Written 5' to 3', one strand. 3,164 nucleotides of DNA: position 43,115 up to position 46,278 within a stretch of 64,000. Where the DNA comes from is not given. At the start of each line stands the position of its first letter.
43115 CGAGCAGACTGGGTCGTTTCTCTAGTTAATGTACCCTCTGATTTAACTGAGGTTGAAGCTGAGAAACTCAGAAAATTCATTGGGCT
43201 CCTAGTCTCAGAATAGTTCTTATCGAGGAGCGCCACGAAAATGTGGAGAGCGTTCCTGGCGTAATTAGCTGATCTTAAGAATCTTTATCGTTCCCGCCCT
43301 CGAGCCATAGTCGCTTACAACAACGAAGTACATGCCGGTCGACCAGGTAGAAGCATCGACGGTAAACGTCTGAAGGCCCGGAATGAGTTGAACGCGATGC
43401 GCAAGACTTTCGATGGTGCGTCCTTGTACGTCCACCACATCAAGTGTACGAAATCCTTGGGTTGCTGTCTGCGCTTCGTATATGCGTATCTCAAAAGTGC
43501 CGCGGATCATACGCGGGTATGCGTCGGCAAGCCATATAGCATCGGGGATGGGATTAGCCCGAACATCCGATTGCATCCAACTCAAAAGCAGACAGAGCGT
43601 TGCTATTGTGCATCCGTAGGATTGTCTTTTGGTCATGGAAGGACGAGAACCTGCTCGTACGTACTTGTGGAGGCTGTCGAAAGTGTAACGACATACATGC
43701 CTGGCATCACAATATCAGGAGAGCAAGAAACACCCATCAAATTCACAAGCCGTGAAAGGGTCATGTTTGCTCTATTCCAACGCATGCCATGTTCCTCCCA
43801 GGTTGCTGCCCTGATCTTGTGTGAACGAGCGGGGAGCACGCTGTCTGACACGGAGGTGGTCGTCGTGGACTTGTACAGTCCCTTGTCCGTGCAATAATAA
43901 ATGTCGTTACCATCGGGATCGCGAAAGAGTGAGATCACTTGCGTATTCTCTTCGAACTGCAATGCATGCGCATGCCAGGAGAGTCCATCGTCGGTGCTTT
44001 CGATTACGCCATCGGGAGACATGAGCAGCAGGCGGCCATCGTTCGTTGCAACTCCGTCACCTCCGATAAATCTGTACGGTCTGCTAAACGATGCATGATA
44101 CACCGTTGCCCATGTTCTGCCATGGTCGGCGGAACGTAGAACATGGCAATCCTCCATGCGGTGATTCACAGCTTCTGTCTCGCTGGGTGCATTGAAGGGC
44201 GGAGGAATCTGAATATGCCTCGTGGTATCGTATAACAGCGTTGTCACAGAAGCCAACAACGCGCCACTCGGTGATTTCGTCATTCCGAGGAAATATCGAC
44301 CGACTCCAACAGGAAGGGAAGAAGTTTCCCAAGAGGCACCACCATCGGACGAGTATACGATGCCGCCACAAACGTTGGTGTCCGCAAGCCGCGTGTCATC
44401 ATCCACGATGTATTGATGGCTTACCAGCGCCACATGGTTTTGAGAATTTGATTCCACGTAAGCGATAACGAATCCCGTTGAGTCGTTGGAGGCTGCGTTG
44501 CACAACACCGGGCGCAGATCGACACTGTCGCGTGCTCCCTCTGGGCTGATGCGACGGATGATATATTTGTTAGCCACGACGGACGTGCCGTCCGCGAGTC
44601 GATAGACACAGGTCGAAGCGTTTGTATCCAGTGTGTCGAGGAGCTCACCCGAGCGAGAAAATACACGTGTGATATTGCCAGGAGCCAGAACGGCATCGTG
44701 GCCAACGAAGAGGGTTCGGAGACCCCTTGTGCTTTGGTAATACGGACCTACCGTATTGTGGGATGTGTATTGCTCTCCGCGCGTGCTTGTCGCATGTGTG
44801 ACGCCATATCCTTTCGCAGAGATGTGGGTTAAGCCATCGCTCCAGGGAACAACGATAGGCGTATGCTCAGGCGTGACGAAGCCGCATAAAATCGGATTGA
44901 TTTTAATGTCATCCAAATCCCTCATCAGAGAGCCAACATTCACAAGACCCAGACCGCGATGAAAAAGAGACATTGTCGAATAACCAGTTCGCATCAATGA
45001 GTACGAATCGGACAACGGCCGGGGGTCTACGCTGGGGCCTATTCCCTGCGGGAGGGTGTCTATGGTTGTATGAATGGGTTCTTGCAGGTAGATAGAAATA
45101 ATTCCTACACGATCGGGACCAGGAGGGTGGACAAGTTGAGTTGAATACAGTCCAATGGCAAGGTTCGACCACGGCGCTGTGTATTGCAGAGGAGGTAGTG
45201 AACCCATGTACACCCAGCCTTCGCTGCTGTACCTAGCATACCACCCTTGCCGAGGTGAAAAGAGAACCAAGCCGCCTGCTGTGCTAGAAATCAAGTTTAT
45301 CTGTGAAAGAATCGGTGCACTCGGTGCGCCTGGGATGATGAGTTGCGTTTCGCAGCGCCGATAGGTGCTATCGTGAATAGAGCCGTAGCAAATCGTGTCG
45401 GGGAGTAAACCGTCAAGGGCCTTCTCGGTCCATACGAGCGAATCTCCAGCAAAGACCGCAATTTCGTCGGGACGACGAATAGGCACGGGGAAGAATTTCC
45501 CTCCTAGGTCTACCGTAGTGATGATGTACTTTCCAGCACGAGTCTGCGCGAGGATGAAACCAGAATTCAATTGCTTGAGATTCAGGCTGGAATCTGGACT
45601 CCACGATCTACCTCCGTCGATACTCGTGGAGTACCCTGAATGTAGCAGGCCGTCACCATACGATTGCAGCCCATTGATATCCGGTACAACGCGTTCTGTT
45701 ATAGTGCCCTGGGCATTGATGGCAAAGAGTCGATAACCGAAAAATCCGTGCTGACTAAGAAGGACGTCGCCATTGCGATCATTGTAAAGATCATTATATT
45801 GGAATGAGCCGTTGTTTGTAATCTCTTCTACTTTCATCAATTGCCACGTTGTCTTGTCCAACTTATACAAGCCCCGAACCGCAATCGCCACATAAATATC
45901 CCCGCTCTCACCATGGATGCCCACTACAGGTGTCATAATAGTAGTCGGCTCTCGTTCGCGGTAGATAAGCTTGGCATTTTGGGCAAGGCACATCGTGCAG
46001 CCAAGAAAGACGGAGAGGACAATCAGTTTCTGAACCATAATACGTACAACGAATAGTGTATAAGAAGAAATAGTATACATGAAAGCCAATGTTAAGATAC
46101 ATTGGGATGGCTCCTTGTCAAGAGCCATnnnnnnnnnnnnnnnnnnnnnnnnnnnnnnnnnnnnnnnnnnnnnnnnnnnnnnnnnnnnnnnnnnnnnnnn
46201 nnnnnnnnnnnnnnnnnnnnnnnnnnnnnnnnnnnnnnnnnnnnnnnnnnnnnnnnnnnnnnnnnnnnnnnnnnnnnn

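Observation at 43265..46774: Cassette: disulfide-rich protein, Asp-box propeller and a CTD-only protein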

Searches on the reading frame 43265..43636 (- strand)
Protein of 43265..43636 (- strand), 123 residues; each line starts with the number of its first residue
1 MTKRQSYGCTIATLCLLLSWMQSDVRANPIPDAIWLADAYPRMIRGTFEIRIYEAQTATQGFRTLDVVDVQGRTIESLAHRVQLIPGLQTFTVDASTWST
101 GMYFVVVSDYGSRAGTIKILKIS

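Call 3: search_protein_families(library=pfam, proteins=[window:43265-43636:-], max_evalue=0.1)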
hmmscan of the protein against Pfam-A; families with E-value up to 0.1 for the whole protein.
window:43265-43636:- (123 aa): 1 family
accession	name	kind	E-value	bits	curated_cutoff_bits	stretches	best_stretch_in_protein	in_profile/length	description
PF18962.6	Por_Secre_tail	-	5.6e-05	23.8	27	1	46-111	8-66/75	Secretion system C-terminal sorting domain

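Call 4: search_protein_families(library=ncbifam, proteins=[window:43265-43636:-], max_evalue=0.1)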
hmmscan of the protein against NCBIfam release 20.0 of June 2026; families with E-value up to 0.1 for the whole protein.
window:43265-43636:- (123 aa): 2 families
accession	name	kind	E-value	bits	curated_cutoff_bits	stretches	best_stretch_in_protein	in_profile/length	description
TIGR04183.1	Por_Secre_tail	domain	2.9e-05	24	23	1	46-121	8-71/72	T9SS type A sorting domain-containing protein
NF038113.1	T9SSA_dep_M36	equivalog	0.0096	14.1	885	1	40-114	796-862/869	T9SS-dependent M36 family metallopeptidase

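Call 9: find_homologous_proteins(query=window:43265-43636:-, max_evalue=0.01)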
Query window:43265-43636:- (123 aa): 1 proteins with E <= 0.01 among 3 candidates.
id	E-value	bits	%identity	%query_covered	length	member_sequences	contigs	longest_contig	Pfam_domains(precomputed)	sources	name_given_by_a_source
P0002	2.4e-60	220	100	84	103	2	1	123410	PF18962.8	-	-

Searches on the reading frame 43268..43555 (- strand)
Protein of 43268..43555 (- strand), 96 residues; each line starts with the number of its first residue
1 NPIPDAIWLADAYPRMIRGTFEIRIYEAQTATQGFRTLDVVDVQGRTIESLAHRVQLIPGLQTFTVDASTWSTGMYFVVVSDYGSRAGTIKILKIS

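Call 58: search_solved_structures(query=A4, max_evalue=10)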
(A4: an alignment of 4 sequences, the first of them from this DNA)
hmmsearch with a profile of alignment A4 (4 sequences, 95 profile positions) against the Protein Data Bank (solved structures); distinct sequences matched with E-value up to 10: 2.
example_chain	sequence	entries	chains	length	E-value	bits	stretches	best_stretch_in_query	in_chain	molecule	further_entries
9flp_A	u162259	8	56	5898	5.6e-05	26.3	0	23-65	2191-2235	The grappling hook protein A in the bacterium Aureispira sp. CCB-QB1 | The grappling hook protein A (GhpA) in the bacterium Aureispira sp. CCB-QB1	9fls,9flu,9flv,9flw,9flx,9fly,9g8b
4ywj_A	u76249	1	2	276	0.41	13.9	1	29-69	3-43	4-hydroxy-tetrahydrodipicolinate reductase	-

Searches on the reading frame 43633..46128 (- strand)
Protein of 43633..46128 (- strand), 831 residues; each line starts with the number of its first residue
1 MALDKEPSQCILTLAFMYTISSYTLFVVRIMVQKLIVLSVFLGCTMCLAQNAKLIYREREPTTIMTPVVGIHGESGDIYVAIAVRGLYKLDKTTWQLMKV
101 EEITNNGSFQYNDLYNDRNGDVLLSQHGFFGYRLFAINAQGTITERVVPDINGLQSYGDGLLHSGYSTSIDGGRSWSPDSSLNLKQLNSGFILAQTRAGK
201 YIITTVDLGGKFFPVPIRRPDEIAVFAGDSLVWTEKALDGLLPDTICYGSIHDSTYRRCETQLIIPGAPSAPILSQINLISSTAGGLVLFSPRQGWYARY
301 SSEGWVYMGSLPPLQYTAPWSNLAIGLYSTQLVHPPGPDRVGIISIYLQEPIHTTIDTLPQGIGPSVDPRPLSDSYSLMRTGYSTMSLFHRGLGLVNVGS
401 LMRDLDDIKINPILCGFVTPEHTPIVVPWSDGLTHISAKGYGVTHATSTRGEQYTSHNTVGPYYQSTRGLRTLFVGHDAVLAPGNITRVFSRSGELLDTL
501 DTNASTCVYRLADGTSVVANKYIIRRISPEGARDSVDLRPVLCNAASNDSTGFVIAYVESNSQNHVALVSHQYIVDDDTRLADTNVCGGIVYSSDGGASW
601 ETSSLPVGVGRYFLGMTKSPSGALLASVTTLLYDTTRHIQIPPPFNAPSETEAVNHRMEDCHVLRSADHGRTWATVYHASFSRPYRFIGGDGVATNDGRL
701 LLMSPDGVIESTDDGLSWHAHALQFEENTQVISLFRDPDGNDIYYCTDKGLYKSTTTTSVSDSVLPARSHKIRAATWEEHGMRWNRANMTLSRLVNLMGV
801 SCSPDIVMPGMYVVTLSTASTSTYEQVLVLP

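Call 3: search_protein_families(library=pfam, proteins=[window:43633-46128:-], max_evalue=0.1)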
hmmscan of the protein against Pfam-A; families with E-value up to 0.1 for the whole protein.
window:43633-46128:- (831 aa): 3 families
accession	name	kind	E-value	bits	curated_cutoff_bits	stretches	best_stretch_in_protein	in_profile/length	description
PF02012.26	BNR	-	1.1e-06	28.1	27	0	592-602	2-12/12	BNR/Asp-box repeat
PF13088.12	BNR_2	-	3.7e-06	26.9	31.4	0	592-719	142-249/277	BNR repeat-like domain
PF15902.12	Sortilin-Vps10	-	0.0043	16.3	33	1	662-747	2-86/446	Sortilin, neurotensin receptor 3,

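Call 4: search_protein_families(library=ncbifam, proteins=[window:43633-46128:-], max_evalue=0.1)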
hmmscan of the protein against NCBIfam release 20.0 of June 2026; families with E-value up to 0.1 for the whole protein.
window:43633-46128:- (831 aa): 1 family
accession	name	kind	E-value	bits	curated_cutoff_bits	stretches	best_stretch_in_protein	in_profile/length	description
NF045728.1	glycosyl_F510_1955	equivalog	1.6e-07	30.9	175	1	664-757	75-166/246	F510_1955 family glycosylhydrolase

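Call 10: find_homologous_proteins(query=window:43633-46038:-, max_evalue=0.01)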
Query window:43633-46038:- (801 aa): 1 proteins with E <= 0.01 among 8000 candidates.
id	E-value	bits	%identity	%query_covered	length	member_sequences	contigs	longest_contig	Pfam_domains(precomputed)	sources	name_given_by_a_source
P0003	0.0e+0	1850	100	100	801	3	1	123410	PF02012.27,PF13088.13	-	-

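Call 11: find_encoding_contigs(protein=P0003, flank=10000, max_places=6)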
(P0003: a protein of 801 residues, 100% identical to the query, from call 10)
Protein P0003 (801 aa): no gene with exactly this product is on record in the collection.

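Call 60: search_solved_structures(query=A6, max_evalue=1)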
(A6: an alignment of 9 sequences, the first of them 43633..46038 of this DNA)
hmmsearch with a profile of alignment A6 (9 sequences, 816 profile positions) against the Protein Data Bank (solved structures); distinct sequences matched with E-value up to 1: 28.
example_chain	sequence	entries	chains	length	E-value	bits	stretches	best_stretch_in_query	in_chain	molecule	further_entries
4bbw_A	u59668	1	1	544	3.1e-09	38.5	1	575-711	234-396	SIALIDASE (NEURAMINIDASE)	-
2cn2_A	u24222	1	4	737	6.3e-09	37.4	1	627-661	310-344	BETA-1,4-XYLOGLUCAN HYDROLASE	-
2cn3_A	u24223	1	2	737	6.3e-09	37.4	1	627-661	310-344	BETA-1,4-XYLOGLUCAN HYDROLASE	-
9db6_A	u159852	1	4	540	7.7e-09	37.1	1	577-711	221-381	BNR/Asp-box repeat protein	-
6myv_A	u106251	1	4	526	7.2e-08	33.9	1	646-709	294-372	Sialidase26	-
4q6k_A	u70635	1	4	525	8.1e-08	33.8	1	578-709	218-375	BNR/Asp-box repeat protein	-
4lgn_A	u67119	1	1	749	8.3e-08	33.7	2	643-704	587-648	Cellulose-binding, family II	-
6mrv_B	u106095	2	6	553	8.7e-08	33.6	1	646-709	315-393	Sialidase26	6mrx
4fj6_A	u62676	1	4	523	1.8e-07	32.6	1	647-709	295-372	glycoside hydrolase family 33, candidate sialidase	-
7qxo_A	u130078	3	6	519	2.9e-07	31.9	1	646-708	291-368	BNR/Asp-box repeat protein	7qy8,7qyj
7qy9_A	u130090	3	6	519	3e-07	31.9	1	646-708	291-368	BNR/Asp-box repeat protein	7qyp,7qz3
6mnj_A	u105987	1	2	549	9.7e-06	26.9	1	647-708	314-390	Hz136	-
5fkr_A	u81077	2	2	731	7.4e-05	24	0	576-659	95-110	ENDO-1,4-BETA-GLUCANASE/XYLOGLUCANASE, PUTATIVE, GLY74A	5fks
5fkt_A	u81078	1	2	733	7.5e-05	23.9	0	576-659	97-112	ENDO-1,4-BETA-GLUCANASE/XYLOGLUCANASE, GLY74A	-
5fkq_A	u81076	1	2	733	7.8e-05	23.9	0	576-659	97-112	ENDO-1,4-BETA-GLUCANASE/XYLOGLUCANASE, PUTATIVE, GLY74A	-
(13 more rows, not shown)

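Call 61: search_protein_families(library=pfam, alignment_id=A6, max_evalue=0.1)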
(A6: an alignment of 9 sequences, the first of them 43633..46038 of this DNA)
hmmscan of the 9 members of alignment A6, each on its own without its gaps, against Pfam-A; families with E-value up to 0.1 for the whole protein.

A. member 1, window:43633-46038:- (801 aa): 3 families
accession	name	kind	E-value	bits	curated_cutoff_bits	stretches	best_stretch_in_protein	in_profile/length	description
PF02012.26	BNR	-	9.3e-07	28.4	27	0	562-572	2-12/12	BNR/Asp-box repeat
PF13088.12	BNR_2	-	3.1e-06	27.2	31.4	0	562-689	142-249/277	BNR repeat-like domain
PF15902.12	Sortilin-Vps10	-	0.0039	16.5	33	1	632-717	2-86/446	Sortilin, neurotensin receptor 3,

B. families by the number of members that match (of 9 scanned): 5 families
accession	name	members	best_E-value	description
PF02012.26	BNR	7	9.3e-07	BNR/Asp-box repeat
PF13088.12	BNR_2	5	3.1e-06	BNR repeat-like domain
PF15902.12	Sortilin-Vps10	5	5.8e-06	Sortilin, neurotensin receptor 3,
PF13859.12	BNR_3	1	0.0018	BNR repeat-like domain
PF13810.12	DUF4185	1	0.041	Domain of unknown function (DUF4185)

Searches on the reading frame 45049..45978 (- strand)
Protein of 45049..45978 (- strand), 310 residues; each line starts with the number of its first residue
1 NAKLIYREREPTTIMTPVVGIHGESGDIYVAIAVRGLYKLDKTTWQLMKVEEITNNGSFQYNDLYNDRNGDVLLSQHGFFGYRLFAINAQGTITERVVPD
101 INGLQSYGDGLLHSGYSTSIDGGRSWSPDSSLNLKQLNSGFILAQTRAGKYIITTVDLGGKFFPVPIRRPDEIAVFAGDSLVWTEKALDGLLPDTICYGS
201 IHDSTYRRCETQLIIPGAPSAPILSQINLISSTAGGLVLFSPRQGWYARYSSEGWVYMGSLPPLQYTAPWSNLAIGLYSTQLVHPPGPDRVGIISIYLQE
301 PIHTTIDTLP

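Call 92: search_solved_structures(query=A7, max_evalue=10)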
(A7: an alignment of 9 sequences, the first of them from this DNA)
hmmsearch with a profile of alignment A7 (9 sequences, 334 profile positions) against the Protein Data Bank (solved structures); distinct sequences matched with E-value up to 10: 6.
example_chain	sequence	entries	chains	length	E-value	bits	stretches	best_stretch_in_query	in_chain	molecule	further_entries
2cn2_A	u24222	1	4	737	0.17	13.8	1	108-152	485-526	BETA-1,4-XYLOGLUCAN HYDROLASE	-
2cn3_A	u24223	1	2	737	0.18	13.7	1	108-152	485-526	BETA-1,4-XYLOGLUCAN HYDROLASE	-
8q5b_A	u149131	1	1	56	0.68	11.8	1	107-138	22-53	Small CPxCG-related zinc finger protein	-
6gsi_E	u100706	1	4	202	0.81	11.6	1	77-148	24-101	Junctional adhesion molecule A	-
4fj6_A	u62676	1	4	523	0.93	11.4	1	105-154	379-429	glycoside hydrolase family 33, candidate sialidase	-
3a0f_A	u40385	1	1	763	2.7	9.8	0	109-168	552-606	Xyloglucanase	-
